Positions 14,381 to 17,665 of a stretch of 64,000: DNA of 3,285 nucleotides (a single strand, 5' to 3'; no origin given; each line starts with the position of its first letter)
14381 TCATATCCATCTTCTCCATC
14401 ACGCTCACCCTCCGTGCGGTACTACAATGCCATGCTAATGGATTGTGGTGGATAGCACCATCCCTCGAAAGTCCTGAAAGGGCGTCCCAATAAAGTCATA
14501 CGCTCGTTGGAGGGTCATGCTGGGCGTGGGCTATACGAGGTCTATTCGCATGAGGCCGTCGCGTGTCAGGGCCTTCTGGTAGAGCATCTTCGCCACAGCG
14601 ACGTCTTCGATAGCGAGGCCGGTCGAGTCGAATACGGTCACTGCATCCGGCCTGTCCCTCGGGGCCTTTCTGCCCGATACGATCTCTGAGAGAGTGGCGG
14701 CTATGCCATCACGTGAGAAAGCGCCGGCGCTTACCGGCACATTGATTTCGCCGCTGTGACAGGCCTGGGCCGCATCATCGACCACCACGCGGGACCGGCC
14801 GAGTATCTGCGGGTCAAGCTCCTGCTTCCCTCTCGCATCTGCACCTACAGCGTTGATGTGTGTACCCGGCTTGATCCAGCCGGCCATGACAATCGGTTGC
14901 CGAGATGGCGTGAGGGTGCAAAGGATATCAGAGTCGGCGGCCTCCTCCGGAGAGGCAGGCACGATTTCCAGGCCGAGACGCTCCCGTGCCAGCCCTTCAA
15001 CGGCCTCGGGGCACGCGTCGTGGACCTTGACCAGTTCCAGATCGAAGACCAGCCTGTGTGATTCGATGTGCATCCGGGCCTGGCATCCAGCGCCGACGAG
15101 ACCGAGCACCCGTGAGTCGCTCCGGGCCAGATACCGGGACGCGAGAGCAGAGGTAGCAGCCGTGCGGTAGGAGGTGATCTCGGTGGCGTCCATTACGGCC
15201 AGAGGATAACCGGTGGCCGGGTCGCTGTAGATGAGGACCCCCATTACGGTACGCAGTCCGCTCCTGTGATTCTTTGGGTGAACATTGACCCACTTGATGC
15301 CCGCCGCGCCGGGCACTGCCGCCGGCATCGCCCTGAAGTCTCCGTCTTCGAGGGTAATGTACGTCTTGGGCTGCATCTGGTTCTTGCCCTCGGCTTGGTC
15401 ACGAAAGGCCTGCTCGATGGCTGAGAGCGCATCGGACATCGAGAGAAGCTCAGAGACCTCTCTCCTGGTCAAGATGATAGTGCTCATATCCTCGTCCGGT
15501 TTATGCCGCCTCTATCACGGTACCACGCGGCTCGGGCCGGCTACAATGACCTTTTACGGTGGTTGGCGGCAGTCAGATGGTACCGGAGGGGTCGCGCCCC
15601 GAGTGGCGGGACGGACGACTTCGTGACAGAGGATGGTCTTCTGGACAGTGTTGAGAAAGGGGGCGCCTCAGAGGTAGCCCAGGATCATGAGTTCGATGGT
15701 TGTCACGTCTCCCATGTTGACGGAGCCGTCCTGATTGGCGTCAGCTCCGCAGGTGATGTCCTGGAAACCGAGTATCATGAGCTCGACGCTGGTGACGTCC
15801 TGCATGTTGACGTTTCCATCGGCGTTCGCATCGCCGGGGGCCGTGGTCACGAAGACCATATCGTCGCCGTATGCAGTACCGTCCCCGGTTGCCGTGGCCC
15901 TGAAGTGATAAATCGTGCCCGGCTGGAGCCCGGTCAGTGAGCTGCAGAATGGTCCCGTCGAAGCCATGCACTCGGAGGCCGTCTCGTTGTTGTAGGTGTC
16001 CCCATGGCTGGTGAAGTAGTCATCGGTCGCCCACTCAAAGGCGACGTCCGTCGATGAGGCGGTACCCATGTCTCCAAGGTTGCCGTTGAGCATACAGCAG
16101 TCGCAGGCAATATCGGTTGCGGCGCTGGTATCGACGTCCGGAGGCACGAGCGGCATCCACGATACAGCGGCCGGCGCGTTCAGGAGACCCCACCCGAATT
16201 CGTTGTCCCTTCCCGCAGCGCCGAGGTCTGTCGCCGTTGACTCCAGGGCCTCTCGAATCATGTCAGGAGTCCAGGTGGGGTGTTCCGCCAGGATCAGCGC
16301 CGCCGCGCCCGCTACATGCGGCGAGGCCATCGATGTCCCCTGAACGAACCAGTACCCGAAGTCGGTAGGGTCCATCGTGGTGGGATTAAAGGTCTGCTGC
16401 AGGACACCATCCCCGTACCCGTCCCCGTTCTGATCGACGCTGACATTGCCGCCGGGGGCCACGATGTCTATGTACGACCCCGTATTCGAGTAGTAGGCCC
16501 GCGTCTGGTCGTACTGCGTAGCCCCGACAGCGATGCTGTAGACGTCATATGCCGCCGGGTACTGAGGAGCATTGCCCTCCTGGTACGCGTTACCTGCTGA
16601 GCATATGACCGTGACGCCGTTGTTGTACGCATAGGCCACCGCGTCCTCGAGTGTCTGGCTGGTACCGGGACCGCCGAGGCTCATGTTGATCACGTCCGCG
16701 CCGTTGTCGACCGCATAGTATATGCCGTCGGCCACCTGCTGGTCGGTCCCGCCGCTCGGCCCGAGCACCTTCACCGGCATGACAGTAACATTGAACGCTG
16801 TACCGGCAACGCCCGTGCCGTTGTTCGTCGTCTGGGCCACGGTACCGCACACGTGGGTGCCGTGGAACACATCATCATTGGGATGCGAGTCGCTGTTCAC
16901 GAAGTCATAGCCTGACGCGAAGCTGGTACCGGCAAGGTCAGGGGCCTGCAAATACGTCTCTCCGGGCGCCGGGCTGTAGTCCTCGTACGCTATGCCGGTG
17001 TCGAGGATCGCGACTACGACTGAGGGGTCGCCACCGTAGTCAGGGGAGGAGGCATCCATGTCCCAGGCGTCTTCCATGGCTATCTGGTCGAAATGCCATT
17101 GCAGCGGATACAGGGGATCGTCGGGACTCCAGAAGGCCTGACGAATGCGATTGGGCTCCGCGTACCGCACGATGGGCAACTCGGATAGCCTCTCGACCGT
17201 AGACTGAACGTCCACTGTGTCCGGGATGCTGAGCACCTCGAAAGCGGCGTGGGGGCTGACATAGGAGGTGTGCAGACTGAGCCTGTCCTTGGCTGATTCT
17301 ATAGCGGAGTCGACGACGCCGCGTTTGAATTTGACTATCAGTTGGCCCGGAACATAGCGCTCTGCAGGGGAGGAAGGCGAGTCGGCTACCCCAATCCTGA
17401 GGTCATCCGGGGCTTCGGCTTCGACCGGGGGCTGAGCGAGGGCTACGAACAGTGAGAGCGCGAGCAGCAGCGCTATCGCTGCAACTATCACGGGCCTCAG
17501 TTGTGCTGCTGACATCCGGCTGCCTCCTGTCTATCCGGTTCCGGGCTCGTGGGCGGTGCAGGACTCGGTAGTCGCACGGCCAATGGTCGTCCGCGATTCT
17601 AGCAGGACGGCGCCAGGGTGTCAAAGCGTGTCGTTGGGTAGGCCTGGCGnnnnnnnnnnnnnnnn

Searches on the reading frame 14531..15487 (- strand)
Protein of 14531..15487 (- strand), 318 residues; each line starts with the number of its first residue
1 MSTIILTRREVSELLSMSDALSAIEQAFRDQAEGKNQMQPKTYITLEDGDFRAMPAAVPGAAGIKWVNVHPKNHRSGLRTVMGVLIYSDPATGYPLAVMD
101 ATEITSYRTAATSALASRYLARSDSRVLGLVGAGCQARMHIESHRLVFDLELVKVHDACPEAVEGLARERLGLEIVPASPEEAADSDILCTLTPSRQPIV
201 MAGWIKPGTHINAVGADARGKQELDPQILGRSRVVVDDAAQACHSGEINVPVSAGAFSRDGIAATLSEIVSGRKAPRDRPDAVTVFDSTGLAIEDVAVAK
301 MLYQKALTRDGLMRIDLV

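Call 33: search_protein_families(library=pfam, proteins=[window:14531-15487:-], max_evalue=0.0001)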
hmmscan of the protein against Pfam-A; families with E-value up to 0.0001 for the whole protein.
window:14531-15487:- (318 aa): 1 family
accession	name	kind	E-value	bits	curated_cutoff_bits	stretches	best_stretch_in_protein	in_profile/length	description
PF02423.21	OCD_Mu_crystall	-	7.8e-97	324.5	24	1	3-308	3-312/314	Ornithine cyclodeaminase/mu-crystallin family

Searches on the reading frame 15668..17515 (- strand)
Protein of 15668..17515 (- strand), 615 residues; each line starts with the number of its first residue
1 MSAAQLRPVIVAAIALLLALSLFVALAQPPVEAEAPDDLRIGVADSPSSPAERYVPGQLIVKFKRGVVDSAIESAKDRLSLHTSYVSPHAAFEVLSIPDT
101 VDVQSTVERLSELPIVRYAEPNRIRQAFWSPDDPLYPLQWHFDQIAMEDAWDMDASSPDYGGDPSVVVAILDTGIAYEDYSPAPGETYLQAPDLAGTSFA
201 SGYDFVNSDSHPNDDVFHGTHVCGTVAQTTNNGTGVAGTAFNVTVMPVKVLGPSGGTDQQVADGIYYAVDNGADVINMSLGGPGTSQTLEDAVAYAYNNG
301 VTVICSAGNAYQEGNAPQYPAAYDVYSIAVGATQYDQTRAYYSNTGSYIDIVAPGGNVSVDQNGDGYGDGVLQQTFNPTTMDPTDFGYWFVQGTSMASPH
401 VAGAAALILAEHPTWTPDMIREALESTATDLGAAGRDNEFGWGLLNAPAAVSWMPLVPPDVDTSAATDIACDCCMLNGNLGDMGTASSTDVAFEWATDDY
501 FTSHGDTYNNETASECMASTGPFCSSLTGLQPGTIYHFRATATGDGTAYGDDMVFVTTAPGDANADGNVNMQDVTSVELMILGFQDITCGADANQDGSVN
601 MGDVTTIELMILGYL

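Call 33: search_protein_families(library=pfam, proteins=[window:15668-17515:-], max_evalue=0.0001)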
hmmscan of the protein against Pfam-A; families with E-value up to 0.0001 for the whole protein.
window:15668-17515:- (615 aa): 3 families
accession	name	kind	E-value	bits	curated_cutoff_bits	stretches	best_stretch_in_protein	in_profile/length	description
PF00082.27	Peptidase_S8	-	6.2e-62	209.9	21.8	1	165-443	3-288/288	Subtilase family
PF22148.1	Fervidolysin_NPro-like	-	2.1e-13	50.9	21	1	47-122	8-81/81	Fervidolysin N-terminal prodomain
PF00404.24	Dockerin_1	-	5.5e-05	23.7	22.9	1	560-607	1-52/57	Dockerin type I domain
